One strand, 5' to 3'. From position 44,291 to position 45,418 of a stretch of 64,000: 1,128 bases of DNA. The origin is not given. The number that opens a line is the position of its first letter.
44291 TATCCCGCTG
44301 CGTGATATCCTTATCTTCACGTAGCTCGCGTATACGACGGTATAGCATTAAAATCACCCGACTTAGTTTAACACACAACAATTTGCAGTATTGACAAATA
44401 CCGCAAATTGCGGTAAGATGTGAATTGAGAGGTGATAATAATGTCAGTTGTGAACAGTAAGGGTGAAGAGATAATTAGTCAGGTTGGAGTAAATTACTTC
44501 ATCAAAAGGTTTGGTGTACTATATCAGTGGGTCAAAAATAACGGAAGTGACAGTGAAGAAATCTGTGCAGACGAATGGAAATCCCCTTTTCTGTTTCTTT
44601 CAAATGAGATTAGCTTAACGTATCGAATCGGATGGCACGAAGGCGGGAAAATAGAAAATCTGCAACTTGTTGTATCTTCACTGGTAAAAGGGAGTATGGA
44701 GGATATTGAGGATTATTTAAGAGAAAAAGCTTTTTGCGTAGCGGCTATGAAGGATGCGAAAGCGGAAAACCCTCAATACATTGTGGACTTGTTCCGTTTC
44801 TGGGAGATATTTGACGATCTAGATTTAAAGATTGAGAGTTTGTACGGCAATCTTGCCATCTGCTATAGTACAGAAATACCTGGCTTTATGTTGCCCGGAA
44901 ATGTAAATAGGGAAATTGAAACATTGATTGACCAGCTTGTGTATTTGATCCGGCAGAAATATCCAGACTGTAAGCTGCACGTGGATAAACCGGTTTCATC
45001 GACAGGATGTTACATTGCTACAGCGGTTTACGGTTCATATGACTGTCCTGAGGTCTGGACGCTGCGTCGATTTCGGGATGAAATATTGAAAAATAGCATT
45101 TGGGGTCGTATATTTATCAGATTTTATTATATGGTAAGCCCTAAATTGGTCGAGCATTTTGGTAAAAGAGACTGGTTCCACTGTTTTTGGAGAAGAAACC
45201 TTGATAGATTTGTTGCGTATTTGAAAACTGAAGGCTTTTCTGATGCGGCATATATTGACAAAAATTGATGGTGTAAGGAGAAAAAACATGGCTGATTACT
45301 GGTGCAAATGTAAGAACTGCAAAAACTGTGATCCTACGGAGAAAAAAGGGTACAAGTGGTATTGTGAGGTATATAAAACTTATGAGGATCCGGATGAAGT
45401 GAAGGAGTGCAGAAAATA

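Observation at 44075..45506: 1.4-kb low-GC three-gene island inserted into a bidirectional terminator, which is duplicated at both ends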

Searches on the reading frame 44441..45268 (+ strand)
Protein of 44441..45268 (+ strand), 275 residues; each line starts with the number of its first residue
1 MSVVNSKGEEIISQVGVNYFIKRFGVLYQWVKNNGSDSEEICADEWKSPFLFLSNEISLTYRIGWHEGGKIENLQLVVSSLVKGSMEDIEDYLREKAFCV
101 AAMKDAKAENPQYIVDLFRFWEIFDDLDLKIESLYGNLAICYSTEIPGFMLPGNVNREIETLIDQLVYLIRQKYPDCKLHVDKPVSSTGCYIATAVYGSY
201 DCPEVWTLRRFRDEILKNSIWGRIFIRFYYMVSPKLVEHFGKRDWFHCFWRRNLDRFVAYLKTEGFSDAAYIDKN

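Call 7: search_protein_families(library=pfam, proteins=[window:44441-45268:+], max_evalue=0.1)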
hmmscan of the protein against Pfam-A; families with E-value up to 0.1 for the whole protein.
window:44441-45268:+ (275 aa): 0 families

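Call 8: search_protein_families(library=ncbifam, proteins=[window:44441-45268:+], max_evalue=0.1)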
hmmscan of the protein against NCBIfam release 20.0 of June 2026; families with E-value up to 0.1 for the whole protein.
window:44441-45268:+ (275 aa): 1 family
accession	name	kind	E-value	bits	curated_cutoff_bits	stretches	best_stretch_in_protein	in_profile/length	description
NF041770.1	CFI_box_CTERM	domain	1.5e-21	75.9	40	1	190-257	1-68/69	CFI-box-CTERM domain-containing protein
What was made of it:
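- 45005..45268 (+): S/T-G linker plus the CFI-box-CTERM domain (residues 189-275, starting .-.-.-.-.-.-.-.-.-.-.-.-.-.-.); four predicted helices; stop codon included. NF041770 E=1.5e-21, 75.9 bits against a cutoff of 40 (call 8).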

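Call 9: search_protein_families(library=padloc, proteins=[window:44441-45268:+], max_evalue=1)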
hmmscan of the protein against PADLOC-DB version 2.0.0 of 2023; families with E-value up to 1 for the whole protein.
window:44441-45268:+ (275 aa): 0 families

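Call 10: search_protein_families(library=phrogs, proteins=[window:44441-45268:+], max_evalue=1)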
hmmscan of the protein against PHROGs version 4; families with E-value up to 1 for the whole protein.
window:44441-45268:+ (275 aa): 0 families

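Call 12: find_encoding_contigs(protein=window:44441-45268:+, flank=6000, max_places=10)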
Protein window:44441-45268:+ (275 aa): 7 contigs read that carry it; 3 places shown.
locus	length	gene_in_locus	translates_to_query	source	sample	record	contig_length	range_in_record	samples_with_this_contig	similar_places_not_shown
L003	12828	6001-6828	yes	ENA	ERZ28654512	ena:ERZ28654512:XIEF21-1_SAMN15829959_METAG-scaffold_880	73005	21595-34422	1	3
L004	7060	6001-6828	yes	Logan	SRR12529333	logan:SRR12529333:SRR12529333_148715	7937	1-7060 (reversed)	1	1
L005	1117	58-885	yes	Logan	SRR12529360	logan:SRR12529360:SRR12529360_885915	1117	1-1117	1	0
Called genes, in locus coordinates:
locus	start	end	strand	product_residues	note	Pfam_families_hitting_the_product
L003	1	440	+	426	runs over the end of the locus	PF19289:PmbA_TldD_3rd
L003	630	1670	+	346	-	PF01208:URO-D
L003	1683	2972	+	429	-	PF04616:Glyco_hydro_43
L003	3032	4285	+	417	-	PF04616:Glyco_hydro_43, PF03422:CBM_6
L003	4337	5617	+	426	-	-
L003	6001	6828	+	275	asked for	-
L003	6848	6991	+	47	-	-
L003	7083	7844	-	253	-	-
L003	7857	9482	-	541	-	PF07556:DUF1538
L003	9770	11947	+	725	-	PF03477:ATP-cone, PF13597:NRDD, PF01228:Gly_radical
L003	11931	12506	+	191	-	PF13353:Fer4_12, PF04055:Radical_SAM (weak)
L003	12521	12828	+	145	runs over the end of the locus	PF00692:dUTPase, PF22769:DCD (weak)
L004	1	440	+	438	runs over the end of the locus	?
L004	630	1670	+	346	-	PF01208:URO-D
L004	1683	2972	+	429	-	PF04616:Glyco_hydro_43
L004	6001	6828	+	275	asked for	-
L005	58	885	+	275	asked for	-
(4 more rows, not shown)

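Call 13: find_homologous_proteins(query=window:44441-45268:+, max_evalue=0.001)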
Query window:44441-45268:+ (275 aa): 4104 proteins with E <= 0.001 among 4426 candidates; the best 120 are listed.
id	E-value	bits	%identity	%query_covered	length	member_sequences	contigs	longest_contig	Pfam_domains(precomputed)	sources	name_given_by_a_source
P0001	5.3e-188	642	100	100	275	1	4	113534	-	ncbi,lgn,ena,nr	ncbi:MAG: hypothetical protein IJ412_11170 [Oscillospiraceae bacterium]|nr:hypothetical protein [Osc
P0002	4.9e-34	137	53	41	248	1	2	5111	-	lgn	-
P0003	1.2e-32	132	63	33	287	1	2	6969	PF10881.15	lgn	-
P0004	1.3e-32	132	61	37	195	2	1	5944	-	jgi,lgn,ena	-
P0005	1.3e-32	132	48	46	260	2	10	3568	-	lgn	-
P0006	1.3e-32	132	43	56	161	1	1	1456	-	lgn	-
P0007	2.9e-32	131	59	39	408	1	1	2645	PF08792.17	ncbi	-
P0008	3.0e-32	131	47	56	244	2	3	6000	-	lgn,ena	-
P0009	3.4e-32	130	51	46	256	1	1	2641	-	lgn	-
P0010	3.7e-32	130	64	35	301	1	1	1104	PF10881.15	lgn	-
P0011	6.3e-32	130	37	73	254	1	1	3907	-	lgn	-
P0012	6.3e-32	130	49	46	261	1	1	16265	-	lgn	-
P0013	8.7e-32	129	58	34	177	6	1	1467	-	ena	-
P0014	1.2e-31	129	59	35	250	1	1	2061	-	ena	-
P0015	1.4e-31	128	52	45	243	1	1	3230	-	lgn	-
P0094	1.6e-29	122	45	49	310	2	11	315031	PF10881.15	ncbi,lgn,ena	-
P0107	2.3e-29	121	35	79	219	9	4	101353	-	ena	-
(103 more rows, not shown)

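Call 34: search_solved_structures(query=A1, max_evalue=1)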
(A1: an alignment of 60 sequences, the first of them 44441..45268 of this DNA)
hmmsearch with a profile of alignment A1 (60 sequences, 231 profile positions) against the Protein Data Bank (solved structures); distinct sequences matched with E-value up to 1: 0.

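Call 35: find_encoding_contigs(protein=P0012, flank=4000, max_places=3)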
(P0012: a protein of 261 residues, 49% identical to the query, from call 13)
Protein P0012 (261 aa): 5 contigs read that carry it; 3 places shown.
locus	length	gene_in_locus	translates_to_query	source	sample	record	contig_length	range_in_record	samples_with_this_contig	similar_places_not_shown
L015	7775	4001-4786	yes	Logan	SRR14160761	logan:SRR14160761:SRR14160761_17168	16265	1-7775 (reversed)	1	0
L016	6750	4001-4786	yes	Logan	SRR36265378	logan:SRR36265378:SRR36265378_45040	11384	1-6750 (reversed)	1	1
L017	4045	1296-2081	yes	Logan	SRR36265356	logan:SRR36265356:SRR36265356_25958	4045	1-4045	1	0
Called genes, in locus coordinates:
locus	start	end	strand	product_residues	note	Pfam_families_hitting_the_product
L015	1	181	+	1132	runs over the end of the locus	-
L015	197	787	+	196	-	-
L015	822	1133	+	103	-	-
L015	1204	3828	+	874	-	PF08238:Sel1, PF06347:SH3_4 (faint), PF08239:SH3_3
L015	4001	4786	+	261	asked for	-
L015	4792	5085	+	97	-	PF05402:PqqD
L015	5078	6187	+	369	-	PF04055:Radical_SAM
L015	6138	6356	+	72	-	-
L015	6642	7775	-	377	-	?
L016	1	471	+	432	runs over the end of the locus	-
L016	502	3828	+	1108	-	PF23310:TPR_27 (faint), PF06347:SH3_4 (faint), PF08238:Sel1 (weak), PF08239:SH3_3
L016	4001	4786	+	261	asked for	-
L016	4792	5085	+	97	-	PF05402:PqqD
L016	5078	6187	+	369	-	PF04055:Radical_SAM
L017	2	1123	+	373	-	?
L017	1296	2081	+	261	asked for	-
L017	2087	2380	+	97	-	PF05402:PqqD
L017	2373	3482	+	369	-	PF04055:Radical_SAM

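Call 36: find_encoding_contigs(protein=P0107, flank=4000, max_places=3)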
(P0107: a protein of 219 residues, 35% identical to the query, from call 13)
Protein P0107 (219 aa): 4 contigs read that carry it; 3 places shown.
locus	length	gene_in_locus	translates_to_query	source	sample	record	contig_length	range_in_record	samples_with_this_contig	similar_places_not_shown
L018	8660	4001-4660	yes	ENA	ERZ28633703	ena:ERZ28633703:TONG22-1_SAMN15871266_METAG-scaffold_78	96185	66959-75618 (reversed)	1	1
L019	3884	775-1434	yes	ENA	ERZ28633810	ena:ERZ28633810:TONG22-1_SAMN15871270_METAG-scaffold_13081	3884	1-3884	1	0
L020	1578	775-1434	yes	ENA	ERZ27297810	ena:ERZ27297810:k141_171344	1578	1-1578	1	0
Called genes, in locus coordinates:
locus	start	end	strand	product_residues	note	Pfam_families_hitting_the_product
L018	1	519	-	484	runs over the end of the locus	PF04203:Sortase (weak)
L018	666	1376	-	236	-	PF00571:CBS (faint)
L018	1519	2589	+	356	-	PF01008:IF-2B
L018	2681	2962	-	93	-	PF12844:HTH_19, PF13560:HTH_31, PF01381:HTH_3, PF07022:Phage_CI_repr, PF13443:HTH_26 (weak)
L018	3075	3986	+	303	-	-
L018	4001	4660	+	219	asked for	-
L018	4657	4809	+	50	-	-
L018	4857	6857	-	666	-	PF00122:E1-E2_ATPase, PF00702:Hydrolase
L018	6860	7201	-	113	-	PF12840:HTH_20, PF01022:HTH_5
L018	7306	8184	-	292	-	PF02275:CBAH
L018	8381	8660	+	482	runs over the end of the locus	PF01134:GIDA (faint), PF01266:DAO, PF05834:Lycopene_cycl (faint), PF13738:Pyr_redox_3 (faint), PF07992:Pyr_redox_2 (faint), PF04324:Fer2_BFD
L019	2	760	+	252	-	?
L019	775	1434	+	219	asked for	-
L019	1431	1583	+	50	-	-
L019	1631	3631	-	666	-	PF00122:E1-E2_ATPase, PF00702:Hydrolase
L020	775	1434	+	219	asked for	-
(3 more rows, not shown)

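Call 37: find_encoding_contigs(protein=P0094, flank=4000, max_places=3)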
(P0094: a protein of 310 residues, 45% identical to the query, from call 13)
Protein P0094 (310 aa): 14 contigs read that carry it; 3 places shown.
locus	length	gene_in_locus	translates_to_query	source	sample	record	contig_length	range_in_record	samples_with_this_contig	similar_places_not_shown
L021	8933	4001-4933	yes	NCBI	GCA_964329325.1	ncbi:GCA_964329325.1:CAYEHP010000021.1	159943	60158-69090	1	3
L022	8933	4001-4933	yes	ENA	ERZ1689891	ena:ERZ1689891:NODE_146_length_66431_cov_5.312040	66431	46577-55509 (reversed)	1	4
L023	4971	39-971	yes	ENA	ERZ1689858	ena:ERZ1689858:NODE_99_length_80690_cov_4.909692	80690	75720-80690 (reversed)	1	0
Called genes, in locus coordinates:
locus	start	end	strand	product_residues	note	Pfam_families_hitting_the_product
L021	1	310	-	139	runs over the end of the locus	PF11969:DcpS_C, PF01230:HIT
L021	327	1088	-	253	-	PF01113:DapB_N, PF13380:CoA_binding_2 (weak), PF05173:DapB_C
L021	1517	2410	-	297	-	PF00701:DHDPS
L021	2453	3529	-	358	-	PF01118:Semialdhyde_dh, PF02774:Semialdhyde_dhC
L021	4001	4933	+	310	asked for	PF10881:DUF2726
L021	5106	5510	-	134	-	-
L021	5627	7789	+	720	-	PF03477:ATP-cone, PF13597:NRDD, PF01228:Gly_radical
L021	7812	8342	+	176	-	PF13353:Fer4_12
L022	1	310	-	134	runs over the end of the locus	PF11969:DcpS_C, PF01230:HIT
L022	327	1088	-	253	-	PF01113:DapB_N, PF13380:CoA_binding_2 (weak), PF05173:DapB_C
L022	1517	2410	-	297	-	PF00701:DHDPS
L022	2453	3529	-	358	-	PF01118:Semialdhyde_dh, PF02774:Semialdhyde_dhC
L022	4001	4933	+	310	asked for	PF10881:DUF2726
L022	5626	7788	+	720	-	PF03477:ATP-cone, PF13597:NRDD, PF01228:Gly_radical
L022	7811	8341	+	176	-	PF13353:Fer4_12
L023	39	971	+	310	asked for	PF10881:DUF2726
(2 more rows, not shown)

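Call 40: predict_structure(alignment_id=A1)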
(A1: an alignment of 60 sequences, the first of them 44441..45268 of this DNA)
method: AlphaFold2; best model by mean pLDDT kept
length: 275 residues; sequences in the alignment: 60
mean_pLDDT: 78.4   pTM: 0.62
mean pLDDT of the five models: 78.4, 77.2, 76.9, 76.4, 76.3
residues with pLDDT >= 90: 96; 70-90: 96; 50-70: 61; < 50: 22
segments of 3 or more residues with pLDDT < 50: 102-104, 122-135
pLDDT, mean of each block of 10 residues (from residue 1): 73 83 90 72 62 87 78 83 79 66 49 61 45 49 63 74 91 95 66 86 94 95 94 92 95 97 97 76
secondary structure, 60 per line:
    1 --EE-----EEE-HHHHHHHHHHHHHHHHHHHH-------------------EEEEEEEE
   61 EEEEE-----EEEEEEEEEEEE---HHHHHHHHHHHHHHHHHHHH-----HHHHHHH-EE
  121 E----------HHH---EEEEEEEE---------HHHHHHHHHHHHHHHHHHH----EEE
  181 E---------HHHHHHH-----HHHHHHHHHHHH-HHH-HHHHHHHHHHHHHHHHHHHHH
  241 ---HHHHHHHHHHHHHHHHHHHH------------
elements in order: E10-12 H14-33 E53-65 E71-82 H86-105 H111-117 E119-121 E138-145 H155-173 E178-181 H191-197 H203-214 H220-240 H244-263
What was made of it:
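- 44441..45004 (+): Orphan N-terminal 'head' (residues 1-188) of the 275-aa protein; predicted alpha/beta fold. The AlphaFold model has mean pLDDT 78 for the whole protein, and this head is its lower-confidence part (call 40).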

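Call 49: fold_search(model_id=the predicted structure, library=pdb)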
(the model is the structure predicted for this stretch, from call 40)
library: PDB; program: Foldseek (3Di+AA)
matches with E <= 10: 181; with E <= 0.001: 0
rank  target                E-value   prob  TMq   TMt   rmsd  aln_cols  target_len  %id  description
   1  7jvs_B                2.9e-01  0.12  0.12  0.24  11.7       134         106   13  Crystal Structure of an Essential Ribosomal Processing Protease Prp from S. aureus in complex with a Substrate Peptide (released 2021-09-01)
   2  4h5b_A                3.9e-01  0.21  0.16  0.25   9.0       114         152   12  Crystal Structure of DR_1245 from Deinococcus radiodurans (released 2013-01-30)
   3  4h5b_B                4.6e-01  0.20  0.16  0.25   8.9       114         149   12  Crystal Structure of DR_1245 from Deinococcus radiodurans (released 2013-01-30)
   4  3lpx_A                5.8e-01  0.03  0.10  0.07  27.1       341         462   11  Crystal structure of GyrA (released 2011-02-16)
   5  3tai_A                6.1e-01  0.04  0.13  0.09  20.8       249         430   14  Crystal structure of NurA (released 2011-11-23)
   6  7oba_A                7.3e-01  0.14  0.18  0.05  14.1       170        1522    9  Cryo-EM structure of human RNA Polymerase I in complex with RRN3 (released 2021-12-08)
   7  3qic                  7.3e-01  0.06  0.16  0.11  19.8       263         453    8  The structure of human glucokinase E339K mutation (released 2011-06-01)
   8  9x1m_G                7.3e-01  0.04  0.14  0.11  19.7       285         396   12  The cryo-EM structure of HerA-NurA complex with AMPPNP and dsDNA from Thermococcus kodakarensis (released 2026-02-04)
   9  9ki1_u                7.7e-01  0.06  0.15  0.11  28.4       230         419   11  Baseplate structure of Escherichia phage Mu (released 2025-02-12)
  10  9x1l_G                7.7e-01  0.05  0.15  0.12  21.7       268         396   11  The cryo-EM structure of HerA-NurA complex with AMPPNP from Thermococcus kodakarensis (released 2026-02-04)
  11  2nzt_A                7.7e-01  0.04  0.13  0.05  21.9       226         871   12  Crystal structure of human hexokinase II (released 2006-12-05)
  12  7z3s                  8.7e-01  0.10  0.19  0.18   9.8       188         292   12  CRYSTAL STRUCTURE of PheF from Geobacillus stearothermophilus (released 2023-01-11)
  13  9esh_N                9.7e-01  0.06  0.16  0.05  17.7       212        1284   10  Structure of a B-state intermediate committed to discard (Bd-I state) (released 2024-12-25)
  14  5fr7_A                1.2e+00  0.12  0.15  0.24   9.5       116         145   11  Erwinia amylovora AmyR amylovoran repressor, a member of the YbjN protein family (released 2017-01-18)
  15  3qqy_A                1.2e+00  0.04  0.16  0.15  15.8       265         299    8  Crystal structure of a novel LAGLIDADG homing endonuclease, I-OnuI (from Ophiostoma novo-ulmi subsp. americana) (released 2011-07-20)
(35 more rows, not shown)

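Call 53: find_related_loci(query=A1, collection=metagenome_contigs, flank=5000)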
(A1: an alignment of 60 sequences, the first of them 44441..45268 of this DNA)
Query A1 (275 aa) in metagenome_contigs; peptide patterns used: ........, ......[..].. (x = any residue, [..] = any of these).
600 stretches matched a pattern (row limit reached: there are more); 598 encode a relative of the query (tblastn E <= 1e-3); the best 80 are kept; 80 distinct loci.
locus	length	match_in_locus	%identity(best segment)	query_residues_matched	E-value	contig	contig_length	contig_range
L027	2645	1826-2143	59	170-275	4e-37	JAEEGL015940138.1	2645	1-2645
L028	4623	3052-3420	50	153-273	9e-37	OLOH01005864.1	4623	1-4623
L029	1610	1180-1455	62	183-274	5e-36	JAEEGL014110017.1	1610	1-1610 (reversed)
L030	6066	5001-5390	49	149-274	1e-35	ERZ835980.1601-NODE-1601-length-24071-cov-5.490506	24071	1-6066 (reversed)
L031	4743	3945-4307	52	154-274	4e-35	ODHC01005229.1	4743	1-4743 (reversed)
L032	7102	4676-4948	58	183-273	1e-34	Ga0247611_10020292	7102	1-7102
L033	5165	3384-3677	57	180-275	7e-35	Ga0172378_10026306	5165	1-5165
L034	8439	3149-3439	58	178-274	2e-34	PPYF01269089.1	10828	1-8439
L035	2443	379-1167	29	27-274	4e-34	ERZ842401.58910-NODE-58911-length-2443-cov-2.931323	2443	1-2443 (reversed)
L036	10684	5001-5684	35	73-274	5e-34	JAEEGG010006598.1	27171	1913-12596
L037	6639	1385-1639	68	189-273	4e-34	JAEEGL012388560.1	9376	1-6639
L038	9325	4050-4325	60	183-274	9e-34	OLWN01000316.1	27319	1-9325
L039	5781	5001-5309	55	181-275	1e-33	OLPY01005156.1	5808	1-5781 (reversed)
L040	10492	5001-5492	42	106-275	3e-33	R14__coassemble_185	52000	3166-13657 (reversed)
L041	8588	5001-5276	59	183-274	4e-33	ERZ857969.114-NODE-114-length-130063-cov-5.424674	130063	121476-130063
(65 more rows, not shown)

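Call 54: find_related_loci(query=A1, collection=viral_contigs, flank=5000)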
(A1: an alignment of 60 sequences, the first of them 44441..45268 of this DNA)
Query A1 (275 aa) in viral_contigs; peptide patterns used: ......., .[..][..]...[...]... (x = any residue, [..] = any of these).
58 stretches matched a pattern; 19 encode a relative of the query (tblastn E <= 1e-3); 19 distinct loci.
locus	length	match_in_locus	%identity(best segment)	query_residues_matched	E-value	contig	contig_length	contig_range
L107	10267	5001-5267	61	186-274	6e-33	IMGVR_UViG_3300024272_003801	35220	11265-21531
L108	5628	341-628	56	180-274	2e-32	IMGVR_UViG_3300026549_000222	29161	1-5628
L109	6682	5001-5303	54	174-274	3e-32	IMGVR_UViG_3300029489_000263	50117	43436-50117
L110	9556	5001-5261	59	189-275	3e-32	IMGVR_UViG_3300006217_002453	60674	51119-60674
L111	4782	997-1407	41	140-274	2e-29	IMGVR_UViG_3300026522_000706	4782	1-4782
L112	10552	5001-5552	37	112-274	2e-29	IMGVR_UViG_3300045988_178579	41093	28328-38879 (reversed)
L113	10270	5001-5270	52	185-274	5e-29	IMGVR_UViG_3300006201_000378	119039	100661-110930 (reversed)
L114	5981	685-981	51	175-274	4e-29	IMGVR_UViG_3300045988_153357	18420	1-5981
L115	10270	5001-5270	52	185-274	5e-29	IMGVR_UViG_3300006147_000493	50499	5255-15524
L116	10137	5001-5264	56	187-274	6e-29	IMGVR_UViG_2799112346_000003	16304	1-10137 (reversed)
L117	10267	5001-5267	55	187-275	1e-28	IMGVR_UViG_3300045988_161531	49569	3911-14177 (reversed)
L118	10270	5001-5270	52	185-274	5e-29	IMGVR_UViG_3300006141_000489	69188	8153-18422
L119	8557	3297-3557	56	188-274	2e-28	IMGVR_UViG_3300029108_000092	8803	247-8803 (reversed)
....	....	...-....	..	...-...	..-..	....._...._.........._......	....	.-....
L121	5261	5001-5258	52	189-274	5e-24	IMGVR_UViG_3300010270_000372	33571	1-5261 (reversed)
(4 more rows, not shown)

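Call 68: fold_search(model_id=the predicted structure, library=viral)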
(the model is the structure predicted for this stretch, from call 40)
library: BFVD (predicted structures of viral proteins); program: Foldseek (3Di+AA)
matches with E <= 10: 371; with E <= 0.001: 0
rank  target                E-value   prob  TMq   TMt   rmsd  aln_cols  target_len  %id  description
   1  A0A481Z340            8.9e-02  0.18  0.23  0.10  16.5       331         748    8  cyclin-dependent kinase [Pithovirus LCPAC102]
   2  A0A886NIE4            1.4e-01  0.13  0.16  0.17  17.8       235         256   11  (no name in the UniProt tables at hand)
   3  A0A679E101            1.8e-01  0.09  0.12  0.04  15.0       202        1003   10  VP4 [Aedes pseudoscutellaris reovirus]
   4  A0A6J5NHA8            1.9e-01  0.23  0.18  0.10  11.4       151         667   14  Collagen triple helix repeat [uncultured Caudovirales phage]
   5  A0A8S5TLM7            2.3e-01  0.09  0.13  0.22  12.2       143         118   15  Cysteine protease [Podoviridae sp. ctS6V7]
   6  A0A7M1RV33            3.0e-01  0.06  0.13  0.08  14.1       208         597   10  Uncharacterized protein [uncultured phage cr55_1]
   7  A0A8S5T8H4            3.6e-01  0.10  0.15  0.24  13.2       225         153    9  DNA endonuclease [Podoviridae sp. ctU557]
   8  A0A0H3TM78            4.0e-01  0.04  0.09  0.13  23.6       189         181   12  (no name in the UniProt tables at hand)
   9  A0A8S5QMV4            4.3e-01  0.09  0.15  0.18  17.5       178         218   13  Dit-like phage tail protein N-terminal domain-containing protein [Siphoviridae sp. ctJ3t72]
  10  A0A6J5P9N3            4.5e-01  0.06  0.13  0.11  31.2       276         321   11  Intramolecular chaperone auto-processing domain containing protein [uncultured Caudovirales phage]
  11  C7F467                5.1e-01  0.16  0.16  0.29   7.3       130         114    8  (no name in the UniProt tables at hand)
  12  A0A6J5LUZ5            6.0e-01  0.12  0.18  0.29  11.3       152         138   14  Uncharacterized protein [uncultured Caudovirales phage]
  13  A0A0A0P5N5            6.0e-01  0.08  0.15  0.17  21.3       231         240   11  Putative recombination protein [Enterobacteria phage IME_EC2]
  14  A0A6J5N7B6            6.4e-01  0.09  0.17  0.24  12.4       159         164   16  Uncharacterized protein [uncultured Caudovirales phage]
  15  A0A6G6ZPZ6            6.4e-01  0.08  0.15  0.10  18.5       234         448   12  (no name in the UniProt tables at hand)
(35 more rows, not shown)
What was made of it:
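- Foldseek finds nothing in PDB or BFVD (calls 49, 68).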

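Call 73: search_protein_families(library=pfam, alignment_id=A3, max_evalue=0.00001)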
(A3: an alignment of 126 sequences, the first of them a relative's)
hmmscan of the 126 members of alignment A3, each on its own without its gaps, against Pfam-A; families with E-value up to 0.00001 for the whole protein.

A. member 1, L031:2275-2979:+ (235 aa): 0 families

B. families by the number of members that match (of 126 scanned): 88 families (the first 25 are shown)
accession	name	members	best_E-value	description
PF13240.11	Zn_Ribbon_1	3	1.3e-07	zinc-ribbon domain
PF01076.25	Mob_Pre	2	2.7e-49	Plasmid recombination enzyme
PF01661.27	Macro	2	6.6e-47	Macro domain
PF01012.27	ETF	2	1e-40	Electron transfer flavoprotein domain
PF00239.26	Resolvase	2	4.2e-26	Resolvase, N terminal domain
PF04055.27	Radical_SAM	2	9.5e-23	Radical SAM superfamily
PF13353.11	Fer4_12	2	3.6e-06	4Fe-4S single cluster domain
PF01293.25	PEPCK_ATP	1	1e-131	Phosphoenolpyruvate carboxykinase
PF01032.23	FecCD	1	2.6e-82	FecCD transport family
PF01471.23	PG_binding_1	1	1.5e-74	Putative peptidoglycan binding domain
PF10991.15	Enc34_ssDNA-bd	1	1.5e-67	Enterobacter phage Enc34, ssDNA-binding protein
PF14335.11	DUF4391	1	1.5e-62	Domain of unknown function (DUF4391)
PF07748.19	Glyco_hydro_38C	1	1.4e-59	Glycosyl hydrolases family 38 C-terminal domain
PF20434.5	BD-FAE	1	8.9e-59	BD-FAE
PF13189.12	Cytidylate_kin2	1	1.5e-53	Cytidylate kinase-like family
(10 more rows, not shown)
